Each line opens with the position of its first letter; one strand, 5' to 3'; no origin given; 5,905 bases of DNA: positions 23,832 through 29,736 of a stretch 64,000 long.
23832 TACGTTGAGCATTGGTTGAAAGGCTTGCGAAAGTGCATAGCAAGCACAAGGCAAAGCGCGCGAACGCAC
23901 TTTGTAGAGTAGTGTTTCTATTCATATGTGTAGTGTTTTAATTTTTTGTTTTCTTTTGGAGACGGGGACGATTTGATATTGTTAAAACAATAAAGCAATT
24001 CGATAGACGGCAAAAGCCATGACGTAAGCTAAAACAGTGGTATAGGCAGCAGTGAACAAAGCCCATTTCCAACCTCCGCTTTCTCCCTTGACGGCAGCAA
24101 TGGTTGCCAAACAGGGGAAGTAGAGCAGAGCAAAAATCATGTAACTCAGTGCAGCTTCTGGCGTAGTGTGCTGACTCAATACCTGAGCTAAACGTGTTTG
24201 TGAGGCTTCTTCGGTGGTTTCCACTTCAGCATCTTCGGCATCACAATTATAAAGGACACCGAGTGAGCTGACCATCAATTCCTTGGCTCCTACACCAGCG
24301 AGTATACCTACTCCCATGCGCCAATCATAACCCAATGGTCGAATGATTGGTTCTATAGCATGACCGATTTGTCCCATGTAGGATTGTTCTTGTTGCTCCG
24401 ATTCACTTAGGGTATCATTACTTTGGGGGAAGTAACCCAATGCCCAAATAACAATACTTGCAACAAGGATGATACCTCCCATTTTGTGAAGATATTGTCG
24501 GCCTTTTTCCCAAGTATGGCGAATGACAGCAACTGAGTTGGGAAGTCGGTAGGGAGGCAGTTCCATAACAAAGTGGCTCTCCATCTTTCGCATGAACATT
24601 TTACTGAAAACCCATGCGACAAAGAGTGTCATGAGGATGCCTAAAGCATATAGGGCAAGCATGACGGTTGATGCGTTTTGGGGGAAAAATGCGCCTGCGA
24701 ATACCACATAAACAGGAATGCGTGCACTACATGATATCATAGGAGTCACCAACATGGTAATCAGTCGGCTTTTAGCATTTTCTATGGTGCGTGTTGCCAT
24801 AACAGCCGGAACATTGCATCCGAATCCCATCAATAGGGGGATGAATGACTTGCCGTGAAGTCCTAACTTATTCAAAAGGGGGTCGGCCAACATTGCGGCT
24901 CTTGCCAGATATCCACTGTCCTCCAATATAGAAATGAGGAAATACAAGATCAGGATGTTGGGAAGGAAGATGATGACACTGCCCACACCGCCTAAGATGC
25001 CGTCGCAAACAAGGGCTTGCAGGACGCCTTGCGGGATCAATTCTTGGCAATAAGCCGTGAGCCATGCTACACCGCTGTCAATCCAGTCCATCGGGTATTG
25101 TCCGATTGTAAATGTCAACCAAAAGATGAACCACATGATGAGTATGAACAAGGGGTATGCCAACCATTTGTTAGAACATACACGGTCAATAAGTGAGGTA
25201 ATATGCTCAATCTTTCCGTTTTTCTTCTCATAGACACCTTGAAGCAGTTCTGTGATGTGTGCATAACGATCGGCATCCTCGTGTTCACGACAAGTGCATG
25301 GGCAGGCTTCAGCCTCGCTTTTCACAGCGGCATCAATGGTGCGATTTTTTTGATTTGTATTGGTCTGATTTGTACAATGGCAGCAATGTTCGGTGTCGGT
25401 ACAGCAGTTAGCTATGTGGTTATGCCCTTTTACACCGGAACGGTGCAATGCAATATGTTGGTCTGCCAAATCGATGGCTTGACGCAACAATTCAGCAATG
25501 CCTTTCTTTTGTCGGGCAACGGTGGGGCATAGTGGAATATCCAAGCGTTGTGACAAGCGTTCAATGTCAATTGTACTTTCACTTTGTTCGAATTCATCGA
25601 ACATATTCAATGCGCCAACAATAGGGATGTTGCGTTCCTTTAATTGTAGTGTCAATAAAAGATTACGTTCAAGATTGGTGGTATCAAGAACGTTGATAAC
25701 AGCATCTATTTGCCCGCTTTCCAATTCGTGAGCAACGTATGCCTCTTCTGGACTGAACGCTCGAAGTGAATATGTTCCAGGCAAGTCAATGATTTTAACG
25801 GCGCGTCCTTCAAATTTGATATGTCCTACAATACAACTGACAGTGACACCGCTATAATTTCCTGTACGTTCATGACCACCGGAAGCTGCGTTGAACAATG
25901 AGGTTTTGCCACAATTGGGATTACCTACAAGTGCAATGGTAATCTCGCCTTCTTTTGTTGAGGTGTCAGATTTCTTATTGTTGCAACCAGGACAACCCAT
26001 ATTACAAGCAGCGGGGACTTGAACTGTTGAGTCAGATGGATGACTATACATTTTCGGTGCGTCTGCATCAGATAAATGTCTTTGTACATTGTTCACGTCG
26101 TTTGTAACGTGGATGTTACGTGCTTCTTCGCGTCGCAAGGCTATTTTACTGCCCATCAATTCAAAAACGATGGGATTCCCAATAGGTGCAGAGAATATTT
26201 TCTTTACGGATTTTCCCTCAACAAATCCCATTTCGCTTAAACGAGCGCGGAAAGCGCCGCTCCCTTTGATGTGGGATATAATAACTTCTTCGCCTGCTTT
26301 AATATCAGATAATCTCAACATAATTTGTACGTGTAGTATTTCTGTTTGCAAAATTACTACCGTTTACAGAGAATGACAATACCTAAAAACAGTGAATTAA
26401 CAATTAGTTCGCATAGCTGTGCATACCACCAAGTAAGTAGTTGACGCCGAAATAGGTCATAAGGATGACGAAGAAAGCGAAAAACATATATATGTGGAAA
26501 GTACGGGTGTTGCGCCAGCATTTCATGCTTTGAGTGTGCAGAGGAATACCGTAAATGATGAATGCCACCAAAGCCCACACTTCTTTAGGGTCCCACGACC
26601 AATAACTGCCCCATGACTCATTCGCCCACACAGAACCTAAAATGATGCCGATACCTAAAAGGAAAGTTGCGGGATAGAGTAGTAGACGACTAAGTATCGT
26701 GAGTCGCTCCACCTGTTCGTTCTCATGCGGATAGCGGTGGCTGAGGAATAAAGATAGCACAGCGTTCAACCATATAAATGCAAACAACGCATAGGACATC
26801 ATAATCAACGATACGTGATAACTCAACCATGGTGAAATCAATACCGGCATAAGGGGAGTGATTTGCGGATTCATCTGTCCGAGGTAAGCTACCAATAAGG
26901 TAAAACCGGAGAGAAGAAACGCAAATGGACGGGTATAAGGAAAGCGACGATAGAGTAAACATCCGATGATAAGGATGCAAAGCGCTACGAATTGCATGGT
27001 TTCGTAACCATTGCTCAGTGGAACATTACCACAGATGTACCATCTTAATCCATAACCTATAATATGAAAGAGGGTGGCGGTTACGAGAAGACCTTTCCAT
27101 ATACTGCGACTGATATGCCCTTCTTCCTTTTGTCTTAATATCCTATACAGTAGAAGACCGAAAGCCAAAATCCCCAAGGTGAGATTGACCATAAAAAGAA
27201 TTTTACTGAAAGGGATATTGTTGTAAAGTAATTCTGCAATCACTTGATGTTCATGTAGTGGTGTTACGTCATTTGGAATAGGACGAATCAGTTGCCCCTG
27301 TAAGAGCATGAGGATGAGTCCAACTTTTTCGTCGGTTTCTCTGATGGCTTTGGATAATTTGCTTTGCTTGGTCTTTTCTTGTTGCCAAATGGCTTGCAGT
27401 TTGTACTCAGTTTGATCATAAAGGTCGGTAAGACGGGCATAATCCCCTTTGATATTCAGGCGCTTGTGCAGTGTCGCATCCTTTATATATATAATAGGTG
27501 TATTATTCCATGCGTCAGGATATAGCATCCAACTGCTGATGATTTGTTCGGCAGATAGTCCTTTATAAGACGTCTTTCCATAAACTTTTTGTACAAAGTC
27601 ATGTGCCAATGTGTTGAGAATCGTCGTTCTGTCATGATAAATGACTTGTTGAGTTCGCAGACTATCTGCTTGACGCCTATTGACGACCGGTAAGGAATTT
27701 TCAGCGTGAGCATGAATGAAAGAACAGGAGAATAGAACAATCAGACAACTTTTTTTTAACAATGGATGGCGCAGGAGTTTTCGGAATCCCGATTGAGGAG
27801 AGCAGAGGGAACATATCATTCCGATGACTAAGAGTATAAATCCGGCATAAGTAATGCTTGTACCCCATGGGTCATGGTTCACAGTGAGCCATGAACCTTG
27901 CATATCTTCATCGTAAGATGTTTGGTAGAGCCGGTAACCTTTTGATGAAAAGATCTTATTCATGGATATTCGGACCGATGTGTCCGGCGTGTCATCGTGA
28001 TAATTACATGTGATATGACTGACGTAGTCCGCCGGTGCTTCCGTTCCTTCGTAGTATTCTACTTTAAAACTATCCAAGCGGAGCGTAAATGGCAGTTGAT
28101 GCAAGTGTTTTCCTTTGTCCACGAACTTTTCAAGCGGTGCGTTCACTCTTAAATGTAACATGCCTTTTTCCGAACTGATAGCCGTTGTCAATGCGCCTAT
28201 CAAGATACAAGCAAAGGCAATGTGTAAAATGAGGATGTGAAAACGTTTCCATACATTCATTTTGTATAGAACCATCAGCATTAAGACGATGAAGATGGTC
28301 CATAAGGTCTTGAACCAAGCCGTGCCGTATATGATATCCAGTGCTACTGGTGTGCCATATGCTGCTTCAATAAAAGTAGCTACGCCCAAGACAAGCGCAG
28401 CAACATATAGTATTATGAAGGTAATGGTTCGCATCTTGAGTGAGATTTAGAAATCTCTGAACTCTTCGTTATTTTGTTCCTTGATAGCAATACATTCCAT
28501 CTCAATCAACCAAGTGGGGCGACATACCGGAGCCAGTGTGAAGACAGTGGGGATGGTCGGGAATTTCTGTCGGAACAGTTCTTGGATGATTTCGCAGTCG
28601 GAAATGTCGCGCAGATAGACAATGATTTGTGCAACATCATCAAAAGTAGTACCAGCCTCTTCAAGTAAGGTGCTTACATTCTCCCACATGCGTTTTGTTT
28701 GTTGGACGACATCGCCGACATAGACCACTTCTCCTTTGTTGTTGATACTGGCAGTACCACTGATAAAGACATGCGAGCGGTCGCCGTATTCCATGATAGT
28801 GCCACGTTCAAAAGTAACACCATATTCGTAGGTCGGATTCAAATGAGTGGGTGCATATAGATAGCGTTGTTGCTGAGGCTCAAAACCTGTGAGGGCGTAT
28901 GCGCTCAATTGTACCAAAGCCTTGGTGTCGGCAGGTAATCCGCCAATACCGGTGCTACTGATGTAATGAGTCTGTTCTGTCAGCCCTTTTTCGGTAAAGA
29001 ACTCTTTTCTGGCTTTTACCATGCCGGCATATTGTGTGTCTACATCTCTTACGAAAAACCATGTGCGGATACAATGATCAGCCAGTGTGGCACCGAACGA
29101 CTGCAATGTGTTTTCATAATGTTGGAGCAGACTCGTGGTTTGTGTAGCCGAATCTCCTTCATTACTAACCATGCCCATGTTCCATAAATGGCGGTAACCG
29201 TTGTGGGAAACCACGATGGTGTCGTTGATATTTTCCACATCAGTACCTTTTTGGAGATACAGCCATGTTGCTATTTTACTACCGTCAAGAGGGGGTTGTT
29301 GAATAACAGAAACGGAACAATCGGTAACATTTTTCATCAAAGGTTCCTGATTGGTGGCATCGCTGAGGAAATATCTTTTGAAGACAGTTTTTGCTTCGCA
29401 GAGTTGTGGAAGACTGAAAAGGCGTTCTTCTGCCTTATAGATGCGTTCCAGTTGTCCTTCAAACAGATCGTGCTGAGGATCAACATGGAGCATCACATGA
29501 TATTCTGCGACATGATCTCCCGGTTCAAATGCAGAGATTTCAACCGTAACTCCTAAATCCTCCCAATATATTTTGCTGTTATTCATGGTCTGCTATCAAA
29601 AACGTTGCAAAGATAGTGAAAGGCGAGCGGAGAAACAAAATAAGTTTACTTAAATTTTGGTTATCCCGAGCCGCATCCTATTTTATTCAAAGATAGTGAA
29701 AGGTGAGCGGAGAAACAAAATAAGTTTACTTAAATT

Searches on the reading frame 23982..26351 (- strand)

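Call 94: search_protein_families(library=pfam, proteins=[window:23982-26351:-], max_evalue=0.00001)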
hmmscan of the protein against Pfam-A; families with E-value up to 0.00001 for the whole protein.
window:23982-26351:- (789 aa): 6 families
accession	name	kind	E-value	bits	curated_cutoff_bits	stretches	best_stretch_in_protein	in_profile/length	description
PF02421.24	FeoB_N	-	1.2e-53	181.3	27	1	137-291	1-155/156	Ferrous iron transport protein B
PF07670.19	Gate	-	1.1e-45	154.8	29.6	2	460-555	2-104/104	Nucleoside recognition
PF07664.17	FeoB_C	-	7.9e-20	70.8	26.6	1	564-616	1-54/54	Ferrous iron transport protein B C terminus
PF04023.20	FeoA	-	1.6e-18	67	23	1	13-83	2-73/74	FeoA domain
PF01926.29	MMR_HSR1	-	4.8e-17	62.5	21.9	1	138-249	1-112/113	50S ribosome-binding GTPase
PF09439.16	SRPRB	-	4.7e-07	29.8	25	1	138-231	5-89/178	Signal recognition particle receptor beta subunit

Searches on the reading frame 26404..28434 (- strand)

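Call 95: search_protein_families(library=pfam, proteins=[window:26404-28434:-], max_evalue=0.00001)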
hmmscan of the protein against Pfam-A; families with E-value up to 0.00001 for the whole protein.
window:26404-28434:- (676 aa): 2 families
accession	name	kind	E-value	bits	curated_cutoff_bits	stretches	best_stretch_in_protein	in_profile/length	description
PF01578.25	Cytochrom_C_asm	-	1e-37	130.3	29.9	1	473-672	1-212/212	Cytochrome C assembly protein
PF05140.19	ResB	-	8.4e-19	68.2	24.6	1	60-176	147-267/486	ResB-like family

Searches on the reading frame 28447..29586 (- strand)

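Call 95: search_protein_families(library=pfam, proteins=[window:28447-29586:-], max_evalue=0.00001)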
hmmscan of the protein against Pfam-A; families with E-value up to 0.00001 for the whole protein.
window:28447-29586:- (379 aa): 1 family
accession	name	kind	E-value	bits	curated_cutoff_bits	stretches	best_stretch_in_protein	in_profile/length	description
PF01042.26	Ribonuc_L-PSP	-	1.8e-20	73.6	27.3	1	271-368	19-120/121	Endoribonuclease L-PSP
